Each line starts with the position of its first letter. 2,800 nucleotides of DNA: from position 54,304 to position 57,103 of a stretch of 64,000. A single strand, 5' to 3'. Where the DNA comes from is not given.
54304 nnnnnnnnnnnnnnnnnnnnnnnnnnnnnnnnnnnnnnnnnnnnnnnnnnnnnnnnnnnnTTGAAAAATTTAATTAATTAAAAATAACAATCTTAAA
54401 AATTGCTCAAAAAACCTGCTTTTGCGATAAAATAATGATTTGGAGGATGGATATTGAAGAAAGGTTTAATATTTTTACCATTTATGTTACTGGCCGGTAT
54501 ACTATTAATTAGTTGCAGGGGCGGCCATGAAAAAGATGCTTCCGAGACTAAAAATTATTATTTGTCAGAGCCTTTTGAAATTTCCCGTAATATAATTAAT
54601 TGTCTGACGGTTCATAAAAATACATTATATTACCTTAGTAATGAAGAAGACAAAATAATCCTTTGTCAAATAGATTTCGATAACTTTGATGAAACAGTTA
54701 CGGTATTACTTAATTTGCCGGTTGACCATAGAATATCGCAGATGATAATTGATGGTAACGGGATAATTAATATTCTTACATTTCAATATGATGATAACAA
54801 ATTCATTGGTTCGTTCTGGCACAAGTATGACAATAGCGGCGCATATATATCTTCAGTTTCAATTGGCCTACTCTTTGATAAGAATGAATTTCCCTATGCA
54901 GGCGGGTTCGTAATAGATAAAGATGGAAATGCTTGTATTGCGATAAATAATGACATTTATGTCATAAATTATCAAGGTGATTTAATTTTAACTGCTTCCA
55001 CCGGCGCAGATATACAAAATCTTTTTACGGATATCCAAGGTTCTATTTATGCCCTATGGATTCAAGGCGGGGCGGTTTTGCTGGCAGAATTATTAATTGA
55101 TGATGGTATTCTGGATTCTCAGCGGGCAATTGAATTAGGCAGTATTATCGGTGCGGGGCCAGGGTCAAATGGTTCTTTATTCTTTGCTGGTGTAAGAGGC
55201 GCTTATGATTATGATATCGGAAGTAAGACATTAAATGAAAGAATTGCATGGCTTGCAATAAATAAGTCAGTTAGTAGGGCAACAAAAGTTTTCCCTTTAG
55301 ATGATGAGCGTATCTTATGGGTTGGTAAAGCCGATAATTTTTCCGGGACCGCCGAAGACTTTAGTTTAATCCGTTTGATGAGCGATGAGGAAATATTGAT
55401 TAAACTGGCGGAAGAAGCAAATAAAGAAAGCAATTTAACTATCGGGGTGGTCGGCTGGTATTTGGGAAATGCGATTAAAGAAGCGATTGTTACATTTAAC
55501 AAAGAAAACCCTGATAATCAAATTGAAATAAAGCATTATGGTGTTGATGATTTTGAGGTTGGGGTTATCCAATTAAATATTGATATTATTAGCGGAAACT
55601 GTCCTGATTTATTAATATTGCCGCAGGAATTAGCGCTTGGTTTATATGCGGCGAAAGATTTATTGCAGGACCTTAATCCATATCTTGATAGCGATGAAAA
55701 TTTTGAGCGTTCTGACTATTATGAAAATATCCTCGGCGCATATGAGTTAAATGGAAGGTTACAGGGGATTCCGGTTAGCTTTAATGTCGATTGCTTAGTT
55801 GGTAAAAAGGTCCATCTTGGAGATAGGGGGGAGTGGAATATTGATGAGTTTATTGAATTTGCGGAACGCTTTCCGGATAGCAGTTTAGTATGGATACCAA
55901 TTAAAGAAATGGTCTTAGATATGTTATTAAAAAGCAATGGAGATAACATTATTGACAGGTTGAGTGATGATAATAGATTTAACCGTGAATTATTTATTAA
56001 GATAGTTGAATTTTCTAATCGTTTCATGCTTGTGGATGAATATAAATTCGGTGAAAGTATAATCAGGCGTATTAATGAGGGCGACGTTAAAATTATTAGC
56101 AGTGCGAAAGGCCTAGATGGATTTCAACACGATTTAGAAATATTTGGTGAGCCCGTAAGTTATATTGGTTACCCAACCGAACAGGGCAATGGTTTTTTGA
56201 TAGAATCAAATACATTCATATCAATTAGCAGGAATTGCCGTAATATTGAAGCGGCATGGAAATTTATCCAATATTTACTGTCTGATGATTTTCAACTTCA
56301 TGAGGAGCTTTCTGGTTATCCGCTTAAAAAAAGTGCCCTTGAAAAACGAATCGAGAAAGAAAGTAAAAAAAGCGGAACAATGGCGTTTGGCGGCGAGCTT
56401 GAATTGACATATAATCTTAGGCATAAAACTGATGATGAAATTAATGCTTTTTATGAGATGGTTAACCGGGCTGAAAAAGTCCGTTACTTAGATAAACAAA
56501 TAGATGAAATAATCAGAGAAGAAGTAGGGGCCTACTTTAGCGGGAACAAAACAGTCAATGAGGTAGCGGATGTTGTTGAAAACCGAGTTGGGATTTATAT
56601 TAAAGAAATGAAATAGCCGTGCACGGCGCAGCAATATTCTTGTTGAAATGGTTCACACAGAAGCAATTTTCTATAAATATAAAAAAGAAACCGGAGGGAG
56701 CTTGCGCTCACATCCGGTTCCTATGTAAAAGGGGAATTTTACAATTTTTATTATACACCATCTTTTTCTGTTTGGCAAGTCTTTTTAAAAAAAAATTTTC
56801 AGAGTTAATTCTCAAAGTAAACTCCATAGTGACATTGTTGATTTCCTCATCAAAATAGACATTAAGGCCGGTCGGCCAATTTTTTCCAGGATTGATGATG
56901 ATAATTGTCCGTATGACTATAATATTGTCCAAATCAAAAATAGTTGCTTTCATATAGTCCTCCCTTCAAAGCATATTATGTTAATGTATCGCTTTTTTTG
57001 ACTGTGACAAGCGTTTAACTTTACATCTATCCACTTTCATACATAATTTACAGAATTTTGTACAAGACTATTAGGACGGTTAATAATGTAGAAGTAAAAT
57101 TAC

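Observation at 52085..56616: AT-rich islet encoding a radical SAM/SPASM maturase, a 59-aa CxC / CxCxC precursor peptide and an orphan propeller-SBP lipoprotein (candidate new RiPP system)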

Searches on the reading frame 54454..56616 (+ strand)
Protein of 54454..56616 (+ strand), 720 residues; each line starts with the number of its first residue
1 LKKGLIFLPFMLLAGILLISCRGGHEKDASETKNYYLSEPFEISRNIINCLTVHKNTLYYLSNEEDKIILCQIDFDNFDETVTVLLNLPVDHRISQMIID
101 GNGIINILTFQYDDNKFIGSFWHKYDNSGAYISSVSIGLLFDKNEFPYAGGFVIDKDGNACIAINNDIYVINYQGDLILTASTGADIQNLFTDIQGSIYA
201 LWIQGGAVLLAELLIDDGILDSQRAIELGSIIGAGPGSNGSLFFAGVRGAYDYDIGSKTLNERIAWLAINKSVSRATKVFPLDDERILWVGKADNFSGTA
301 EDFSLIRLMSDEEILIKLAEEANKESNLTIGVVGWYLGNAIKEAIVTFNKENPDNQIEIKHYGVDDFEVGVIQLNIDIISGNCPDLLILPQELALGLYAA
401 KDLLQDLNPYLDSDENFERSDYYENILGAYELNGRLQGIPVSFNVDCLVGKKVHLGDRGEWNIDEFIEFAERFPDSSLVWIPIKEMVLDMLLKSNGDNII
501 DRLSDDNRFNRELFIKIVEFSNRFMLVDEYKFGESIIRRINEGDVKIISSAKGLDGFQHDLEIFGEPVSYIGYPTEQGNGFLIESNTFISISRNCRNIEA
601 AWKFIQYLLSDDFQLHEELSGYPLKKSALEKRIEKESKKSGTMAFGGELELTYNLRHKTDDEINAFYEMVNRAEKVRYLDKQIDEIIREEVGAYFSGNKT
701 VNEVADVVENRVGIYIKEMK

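Call 3: search_protein_families(library=pfam, proteins=[window:54454-56616:+], max_evalue=0.01)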
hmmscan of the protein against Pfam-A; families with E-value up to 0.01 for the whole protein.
window:54454-56616:+ (720 aa): 2 families
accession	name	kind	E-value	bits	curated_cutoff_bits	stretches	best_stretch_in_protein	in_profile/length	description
PF01547.30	SBP_bac_1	-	1.3e-13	52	26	2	339-471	6-139/307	Bacterial extracellular solute-binding protein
PF13416.11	SBP_bac_8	-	7.7e-09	36.2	27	1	344-630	2-267/279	Bacterial extracellular solute-binding protein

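Call 4: search_protein_families(library=ncbifam, proteins=[window:54454-56616:+], max_evalue=0.01)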
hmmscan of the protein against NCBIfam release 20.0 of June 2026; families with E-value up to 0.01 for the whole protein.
window:54454-56616:+ (720 aa): 0 families

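Call 27: find_homologous_proteins(query=window:54454-56616:+, max_evalue=0.00001)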
Query window:54454-56616:+ (720 aa): 9 proteins with E <= 0.00001 among 8000 candidates.
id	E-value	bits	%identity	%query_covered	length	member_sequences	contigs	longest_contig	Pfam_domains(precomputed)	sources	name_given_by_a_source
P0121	0.0e+0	1595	100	99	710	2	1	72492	PF13416.12,PF01547.31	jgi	-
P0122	2.4e-187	643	44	98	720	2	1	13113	PF13416.12,PF01547.31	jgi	jgi:ABC-type glycerol-3-phosphate transport system substrate-binding protein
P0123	7.2e-147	509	37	100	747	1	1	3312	PF01547.31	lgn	-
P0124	1.6e-116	408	34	100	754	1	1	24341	PF13416.12,PF01547.31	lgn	-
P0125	1.2e-33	134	28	59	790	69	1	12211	-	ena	-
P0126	1.2e-25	108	25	48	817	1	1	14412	PF13416.12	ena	-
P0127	2.2e-24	104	25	48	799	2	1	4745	PF13416.12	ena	-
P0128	1.1e-23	102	25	48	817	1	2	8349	PF13416.12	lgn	-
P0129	2.8e-21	94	26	68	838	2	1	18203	PF13416.12,PF01547.31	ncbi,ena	-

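Call 28: find_encoding_contigs(protein=P0122, flank=7000, max_places=2)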
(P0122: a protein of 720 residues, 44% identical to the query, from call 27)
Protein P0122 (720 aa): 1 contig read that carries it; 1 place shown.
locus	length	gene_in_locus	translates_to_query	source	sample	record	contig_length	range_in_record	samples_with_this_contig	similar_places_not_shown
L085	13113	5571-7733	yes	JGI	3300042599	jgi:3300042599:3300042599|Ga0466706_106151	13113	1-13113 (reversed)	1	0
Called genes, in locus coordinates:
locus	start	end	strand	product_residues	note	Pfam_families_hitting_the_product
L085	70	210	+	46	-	PF01416:PseudoU_synth_1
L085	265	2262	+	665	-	PF13802:Gal_mutarotas_2, PF01055:Glyco_hydro_31_2nd, PF21365:Glyco_hydro_31_3rd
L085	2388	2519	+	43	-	-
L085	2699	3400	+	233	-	PF00072:Response_reg, PF04397:LytTR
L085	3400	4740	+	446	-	PF14689:SPOB_a (faint), PF14501:HATPase_c_5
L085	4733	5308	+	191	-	PF04647:AgrB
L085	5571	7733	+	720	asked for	PF01547:SBP_bac_1, PF13416:SBP_bac_8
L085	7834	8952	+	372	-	-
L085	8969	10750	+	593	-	PF00005:ABC_tran, PF13304:AAA_21 (faint)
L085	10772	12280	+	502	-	PF04055:Radical_SAM, PF13353:Fer4_12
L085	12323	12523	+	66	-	-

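Call 29: find_encoding_contigs(protein=P0124, flank=7000, max_places=2)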
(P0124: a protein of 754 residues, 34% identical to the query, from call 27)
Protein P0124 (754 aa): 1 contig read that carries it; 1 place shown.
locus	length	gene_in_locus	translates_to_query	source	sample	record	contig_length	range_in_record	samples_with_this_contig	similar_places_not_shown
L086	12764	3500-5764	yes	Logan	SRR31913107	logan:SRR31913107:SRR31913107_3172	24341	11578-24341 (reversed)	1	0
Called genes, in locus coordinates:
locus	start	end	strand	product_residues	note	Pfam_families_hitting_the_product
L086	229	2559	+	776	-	PF08486:SpoIID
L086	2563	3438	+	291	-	PF03631:Virul_fac_BrkB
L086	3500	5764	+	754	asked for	PF01547:SBP_bac_1, PF13416:SBP_bac_8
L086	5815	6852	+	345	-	PF02912:Phe_tRNA-synt_N, PF01409:tRNA-synt_2d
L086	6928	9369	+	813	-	PF01588:tRNA_bind, PF03483:B3_4, PF03484:B5, PF17759:tRNA_synthFbeta, PF03147:FDX-ACB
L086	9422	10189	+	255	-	PF12641:Flavodoxin_3 (weak), PF12724:Flavodoxin_5, PF25160:LdpA_Fe-S-bd (weak), PF00037:Fer4 (weak), PF13237:Fer4_10, PF14697:Fer4_21, PF12838:Fer4_7, PF13187:Fer4_9 (weak), +6 more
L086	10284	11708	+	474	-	PF02127:Peptidase_M18, PF05343:Peptidase_M42 (faint)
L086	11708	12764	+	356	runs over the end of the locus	PF02547:Queuosine_synth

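Call 30: find_encoding_contigs(protein=P0123, flank=7000, max_places=2)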
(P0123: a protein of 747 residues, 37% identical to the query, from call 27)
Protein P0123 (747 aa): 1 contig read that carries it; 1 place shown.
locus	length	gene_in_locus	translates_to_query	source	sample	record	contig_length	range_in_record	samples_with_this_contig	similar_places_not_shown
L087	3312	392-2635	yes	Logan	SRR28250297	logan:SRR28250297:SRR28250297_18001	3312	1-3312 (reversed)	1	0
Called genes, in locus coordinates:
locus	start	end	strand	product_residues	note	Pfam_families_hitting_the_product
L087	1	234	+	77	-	?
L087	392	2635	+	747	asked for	PF01547:SBP_bac_1 (weak)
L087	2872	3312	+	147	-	?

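Call 31: find_encoding_contigs(protein=P0125, flank=7000, max_places=2)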
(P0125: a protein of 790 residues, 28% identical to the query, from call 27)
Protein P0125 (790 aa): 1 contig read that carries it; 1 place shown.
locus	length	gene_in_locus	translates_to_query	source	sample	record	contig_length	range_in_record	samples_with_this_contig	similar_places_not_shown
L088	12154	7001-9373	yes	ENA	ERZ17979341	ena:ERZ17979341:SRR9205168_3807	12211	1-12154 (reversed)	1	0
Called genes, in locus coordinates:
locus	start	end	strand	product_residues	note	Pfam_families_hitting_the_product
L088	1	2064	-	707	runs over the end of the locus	?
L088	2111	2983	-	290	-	PF02673:BacA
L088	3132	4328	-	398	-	PF24568:CC_PcsB, PF01551:Peptidase_M23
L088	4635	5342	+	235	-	PF00072:Response_reg, PF00486:Trans_reg_C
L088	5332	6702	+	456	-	PF00672:HAMP (faint), PF00512:HisKA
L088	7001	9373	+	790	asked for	-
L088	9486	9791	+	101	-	PF01740:STAS, PF13466:STAS_2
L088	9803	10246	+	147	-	PF13581:HATPase_c_2, PF02518:HATPase_c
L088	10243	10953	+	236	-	PF04542:Sigma70_r2, PF04539:Sigma70_r3 (weak), PF01381:HTH_3 (faint), PF08281:Sigma70_r4_2, PF04545:Sigma70_r4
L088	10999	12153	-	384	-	?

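Call 37: search_protein_families(library=pfam, proteins=[L085:7834-8952:+], max_evalue=0.01)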
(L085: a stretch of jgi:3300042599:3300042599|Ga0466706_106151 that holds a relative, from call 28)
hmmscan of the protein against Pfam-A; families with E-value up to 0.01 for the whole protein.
L085:7834-8952:+ (372 aa): 0 families

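Call 41: find_related_loci(query=A3, collection=metagenome_contigs, flank=10000)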
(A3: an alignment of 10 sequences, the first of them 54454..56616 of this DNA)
Query A3 (720 aa) in metagenome_contigs; peptide patterns used: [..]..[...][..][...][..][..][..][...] (x = any residue, [..] = any of these).
453 stretches matched a pattern; 363 encode a relative of the query (tblastn E <= 1e-3); the best 80 are kept; 80 distinct loci.
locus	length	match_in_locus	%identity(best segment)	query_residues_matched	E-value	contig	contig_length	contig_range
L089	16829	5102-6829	29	156-720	2e-60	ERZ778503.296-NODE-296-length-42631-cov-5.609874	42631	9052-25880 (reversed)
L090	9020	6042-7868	27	144-720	2e-59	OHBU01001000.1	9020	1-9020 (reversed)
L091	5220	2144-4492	26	1-720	1e-58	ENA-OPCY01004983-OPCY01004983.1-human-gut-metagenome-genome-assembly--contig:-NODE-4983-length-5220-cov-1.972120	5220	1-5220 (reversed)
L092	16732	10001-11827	27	144-720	9e-58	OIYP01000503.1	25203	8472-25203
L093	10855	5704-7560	26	126-720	5e-56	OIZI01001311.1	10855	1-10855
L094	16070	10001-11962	24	102-720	4e-56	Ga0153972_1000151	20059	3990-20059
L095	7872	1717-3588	25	121-720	7e-56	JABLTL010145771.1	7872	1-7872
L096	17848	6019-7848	28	144-720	7e-56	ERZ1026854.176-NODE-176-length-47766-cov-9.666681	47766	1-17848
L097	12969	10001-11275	31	314-720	1e-55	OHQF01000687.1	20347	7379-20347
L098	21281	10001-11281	32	314-720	8e-56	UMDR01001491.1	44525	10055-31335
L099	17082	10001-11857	25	126-720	4e-55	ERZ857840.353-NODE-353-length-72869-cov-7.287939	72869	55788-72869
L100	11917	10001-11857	26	126-720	4e-55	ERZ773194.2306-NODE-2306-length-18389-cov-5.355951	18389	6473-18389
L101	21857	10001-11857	25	126-720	1e-54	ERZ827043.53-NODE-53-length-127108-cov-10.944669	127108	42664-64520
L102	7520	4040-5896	25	126-720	1e-54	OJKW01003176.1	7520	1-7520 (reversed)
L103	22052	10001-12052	26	48-720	4e-54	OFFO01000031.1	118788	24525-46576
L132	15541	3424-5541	25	34-720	5e-46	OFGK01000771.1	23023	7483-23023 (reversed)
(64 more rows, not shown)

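Call 54: predict_structure(alignment_id=A4)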
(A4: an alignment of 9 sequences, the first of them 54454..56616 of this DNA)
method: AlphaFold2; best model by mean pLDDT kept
length: 720 residues; sequences in the alignment: 9
mean_pLDDT: 80.5   pTM: 0.80
mean pLDDT of the five models: 80.5, 79.8, 78.3, 77.8, 75.7
residues with pLDDT >= 90: 208; 70-90: 389; 50-70: 78; < 50: 45
segments of 3 or more residues with pLDDT < 50: 1-32, 294-299
pLDDT, mean of each block of 10 residues (from residue 1): 33 35 26 76 76 91 76 80 70 83 90 80 89 87 70 92 92 90 89 91 86 90 84 86 90 89 87 84 92 51 89 86 79 82 90 87 79 86 88 76 90 87 90 88 85 76 86 59 80 85 71 94 78 52 56 76 81 81 84 92 93 84 91 86 57 81 89 81 87 93 95 76
secondary structure, 60 per line:
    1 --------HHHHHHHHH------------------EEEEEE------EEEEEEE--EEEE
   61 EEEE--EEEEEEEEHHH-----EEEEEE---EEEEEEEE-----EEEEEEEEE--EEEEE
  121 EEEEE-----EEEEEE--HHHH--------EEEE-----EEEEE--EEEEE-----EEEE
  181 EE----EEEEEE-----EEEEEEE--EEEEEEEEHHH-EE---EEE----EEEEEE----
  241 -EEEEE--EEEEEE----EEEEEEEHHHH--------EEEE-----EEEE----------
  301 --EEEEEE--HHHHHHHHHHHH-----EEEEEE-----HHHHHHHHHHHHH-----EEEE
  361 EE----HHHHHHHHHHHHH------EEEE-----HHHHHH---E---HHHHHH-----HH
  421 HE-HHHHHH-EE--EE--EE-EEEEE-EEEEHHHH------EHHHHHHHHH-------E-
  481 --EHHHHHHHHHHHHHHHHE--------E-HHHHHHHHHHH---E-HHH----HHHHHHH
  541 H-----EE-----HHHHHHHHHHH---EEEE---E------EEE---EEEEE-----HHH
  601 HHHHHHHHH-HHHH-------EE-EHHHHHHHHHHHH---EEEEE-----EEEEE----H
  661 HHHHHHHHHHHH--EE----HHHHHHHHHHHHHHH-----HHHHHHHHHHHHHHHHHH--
elements in order (helices of 4 or more, strands of 3 or more residues): H9-17 E36-41 E48-54 E57-64 E67-74 E83-88 E92-99 E105-113 E116-125 E131-136 H139-142 E151-154 E160-164 E167-171 E177-182 E187-192 E198-204 E207-214 E224-226 E231-236 E242-246 E249-254 E259-265 H266-269 E278-281 E287-290 E303-308 H311-322 E328-333 H339-351 E357-362 H367-379 E386-389 H395-400 H408-413 H424-429 E442-446 E448-451 H452-455 H463-471 H484-499 H511-521 H534-541 H554-564 E568-571 E582-584 E588-592 H598-609 H611-614 H626-637 E641-645 E651-655 H660-672 H681-695 H701-718

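Call 58: fold_search(model_id=the predicted structure, library=pdb)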
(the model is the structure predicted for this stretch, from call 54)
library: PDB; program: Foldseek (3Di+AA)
matches with E <= 10: 1780; with E <= 0.001: 1446
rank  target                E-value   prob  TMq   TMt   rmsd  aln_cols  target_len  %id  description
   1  7x0o_A                6.2e-17  1.00  0.43  0.68   5.4       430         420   16  Crystal structure of sugar binding protein CbpC from Clostridium thermocellum (released 2022-09-14)
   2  4ovj                  2.2e-15  1.00  0.36  0.57   7.1       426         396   15  Extracellular solute-binding protein family 1 from Alicyclobacillus acidocaldarius subsp. acidocaldarius DSM 446 (released 2013-11-06)
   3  1eu8_A                4.4e-14  1.00  0.33  0.51   7.7       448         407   17  STRUCTURE OF TREHALOSE MALTOSE BINDING PROTEIN FROM THERMOCOCCUS LITORALIS (released 2001-03-14)
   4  5f7v_A                1.3e-13  1.00  0.35  0.59   7.1       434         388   14  ABC substrate-binding protein Lmo0181 from Listeria monocytogenes in complex with cycloalternan (released 2016-09-07)
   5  4r6k                  1.5e-13  1.00  0.36  0.58   6.9       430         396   14  Crystal structure of ABC transporter substrate-binding protein YesO from Bacillus subtilis, TARGET EFI-510761, an open c (released 2014-09-10)
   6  3uor_A                2.2e-13  1.00  0.38  0.62   5.8       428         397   15  The structure of the sugar-binding protein MalE from the phytopathogen Xanthomonas citri (released 2011-12-14)
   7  4ry1_A                3.7e-13  1.00  0.34  0.53   7.9       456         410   17  Crystal structure of periplasmic solute binding protein ECA2210 from Pectobacterium atrosepticum SCRI1043, Target EFI- (released 2014-12-24)
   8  3uor_B                4.5e-13  1.00  0.38  0.63   5.8       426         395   15  The structure of the sugar-binding protein MalE from the phytopathogen Xanthomonas citri (released 2011-12-14)
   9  5z6c                  8.7e-13  1.00  0.37  0.63   6.6       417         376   15  Crystal structure of Bacillus subtilis sugar-binding protein YesO involved in import of rhamnogalacturonan (released 2019-01-23)
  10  5ci5_B                9.7e-13  1.00  0.34  0.56   7.8       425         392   16  Crystal Structure of an ABC transporter Solute Binding Protein from Thermotoga Lettingae TMO (Tlet_1705, TARGET EFI-51 (released 2015-07-22)
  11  6dtq_A                1.2e-12  1.00  0.33  0.53   8.4       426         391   17  Maltose bound T. maritima MalE3 (released 2018-09-19)
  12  6anv_A                1.6e-12  1.00  0.33  0.48  13.1       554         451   14  Crystal structure of anti-CRISPR protein AcrF1 (released 2017-10-25)
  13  6hd8_A                1.6e-12  1.00  0.31  0.43  15.9       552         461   14  Crystal structure of the potassium channel MtTMEM175 in complex with a Nanobody-MBP fusion protein (released 2019-08-28)
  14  4jxi_B                2.1e-12  1.00  0.37  0.58   6.7       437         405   15  Directed evolution and rational design of a de novo designed esterase toward improved catalysis. Northeast Structural  (released 2013-05-22)
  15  6dtr                  2.1e-12  1.00  0.35  0.57   7.1       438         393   17  Apo T. maritima MalE3 (released 2018-09-19)
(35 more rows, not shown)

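Call 66: search_protein_families(library=pfam, proteins=[L132:1209-2327:+, L132:2356-2604:+, L132:7413-8831:+, L085:7834-8952:+], max_evalue=1)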
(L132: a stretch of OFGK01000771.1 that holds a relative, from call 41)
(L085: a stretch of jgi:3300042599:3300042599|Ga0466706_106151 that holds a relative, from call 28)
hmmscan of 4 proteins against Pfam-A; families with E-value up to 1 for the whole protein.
L132:1209-2327:+ (372 aa): 1 family
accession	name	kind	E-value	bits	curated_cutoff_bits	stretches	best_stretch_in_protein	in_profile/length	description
PF07216.17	LcrG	-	0.074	13.4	24.1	1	104-131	40-67/91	LcrG protein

L132:2356-2604:+ (82 aa): 0 families

L132:7413-8831:+ (472 aa): 2 families
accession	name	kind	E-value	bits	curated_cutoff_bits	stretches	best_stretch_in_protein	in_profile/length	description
PF00082.27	Peptidase_S8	-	0.0053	16.5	21.8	1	4-151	6-178/288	Subtilase family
PF24852.1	DUF7726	-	0.01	16.4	26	0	153-185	16-48/73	Domain of unknown function (DUF7726)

L085:7834-8952:+ (372 aa): 0 families

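Call 70: search_protein_families(library=ncbifam, proteins=[L085:10772-12280:+, L132:35-1243:+], max_evalue=1e-30)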
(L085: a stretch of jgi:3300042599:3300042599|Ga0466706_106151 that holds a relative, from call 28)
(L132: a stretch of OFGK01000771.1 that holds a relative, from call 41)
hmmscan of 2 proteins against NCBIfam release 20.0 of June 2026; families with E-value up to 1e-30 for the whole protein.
L085:10772-12280:+ (502 aa): 7 families
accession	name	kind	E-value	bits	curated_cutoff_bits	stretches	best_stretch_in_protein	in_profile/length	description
NF035951.1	rSAM_RumMC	equivalog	2.5e-149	498.2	720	1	16-501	11-509/510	RumMC family radical SAM sactipeptide maturase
TIGR04068.1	rSAM_ocin_clost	equivalog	1.1e-77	261.9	500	1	25-487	5-458/462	Cys-rich peptide radical SAM maturase CcpM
NF038170.1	lachnocin_rSAM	equivalog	1.1e-53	182.7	550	1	106-502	71-440/440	lachnocin radical SAM maturase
TIGR04148.1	GG_samocin_CFB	equivalog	6.5e-45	154.1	300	1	105-488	11-399/411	radical SAM peptide maturase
NF047865.1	rSAM_PapB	equivalog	2e-37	129.2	340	1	111-262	3-152/330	PapB family radical SAM/SPASM ranthipeptide maturase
TIGR03906.1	quino_hemo_SAM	equivalog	1.5e-36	126.1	453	0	63-260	45-242/467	quinohemoprotein amine dehydrogenase maturation protein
TIGR04064.1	rSAM_nif11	equivalog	1.1e-31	110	518.7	0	64-265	35-230/459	nif11-like peptide radical SAM maturase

L132:35-1243:+ (402 aa): 10 families
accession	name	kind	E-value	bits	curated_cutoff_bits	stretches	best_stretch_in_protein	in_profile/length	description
TIGR04068.1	rSAM_ocin_clost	equivalog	1.4e-126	423.1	500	1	5-386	77-457/462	Cys-rich peptide radical SAM maturase CcpM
NF035951.1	rSAM_RumMC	equivalog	1.1e-54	186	720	1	6-374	106-482/510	RumMC family radical SAM sactipeptide maturase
NF047865.1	rSAM_PapB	equivalog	2.1e-50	171.8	340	1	13-346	4-313/330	PapB family radical SAM/SPASM ranthipeptide maturase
NF038170.1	lachnocin_rSAM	equivalog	1.3e-48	166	550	1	9-350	73-396/440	lachnocin radical SAM maturase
TIGR04148.1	GG_samocin_CFB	equivalog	1.5e-45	156.1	300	1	10-356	15-372/411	radical SAM peptide maturase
TIGR04064.1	rSAM_nif11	equivalog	3.9e-43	147.8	518.7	1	7-347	73-398/459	nif11-like peptide radical SAM maturase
TIGR03906.1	quino_hemo_SAM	equivalog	1.2e-42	146.2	453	1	11-161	93-241/467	quinohemoprotein amine dehydrogenase maturation protein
TIGR03974.1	rSAM_six_Cys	equivalog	1.9e-38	132.5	425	1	13-346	98-413/451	thioether cross-link-forming SCIFF peptide maturase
NF040492.1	not_ScfB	exception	8.7e-38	130.3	855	1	14-346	97-412/450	ScfB-related radical SAM/SPASM orphan maturase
TIGR03978.1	rSAM_paired_1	equivalog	8e-31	107.3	370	0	17-164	88-230/466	His-Xaa-Ser system radical SAM maturase HxsB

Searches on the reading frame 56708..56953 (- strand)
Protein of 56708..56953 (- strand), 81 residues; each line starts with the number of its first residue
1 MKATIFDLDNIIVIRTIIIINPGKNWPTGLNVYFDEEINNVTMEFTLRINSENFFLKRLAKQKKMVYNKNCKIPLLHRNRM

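Call 66: search_protein_families(library=pfam, proteins=[window:56708-56953:-], max_evalue=1)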
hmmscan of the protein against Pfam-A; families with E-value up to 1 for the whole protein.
window:56708-56953:- (81 aa): 1 family
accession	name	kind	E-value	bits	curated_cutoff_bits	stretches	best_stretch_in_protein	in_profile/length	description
PF06973.17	DUF1297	-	0.12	12.3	23.8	1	4-70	97-163/188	Domain of unknown function (DUF1297)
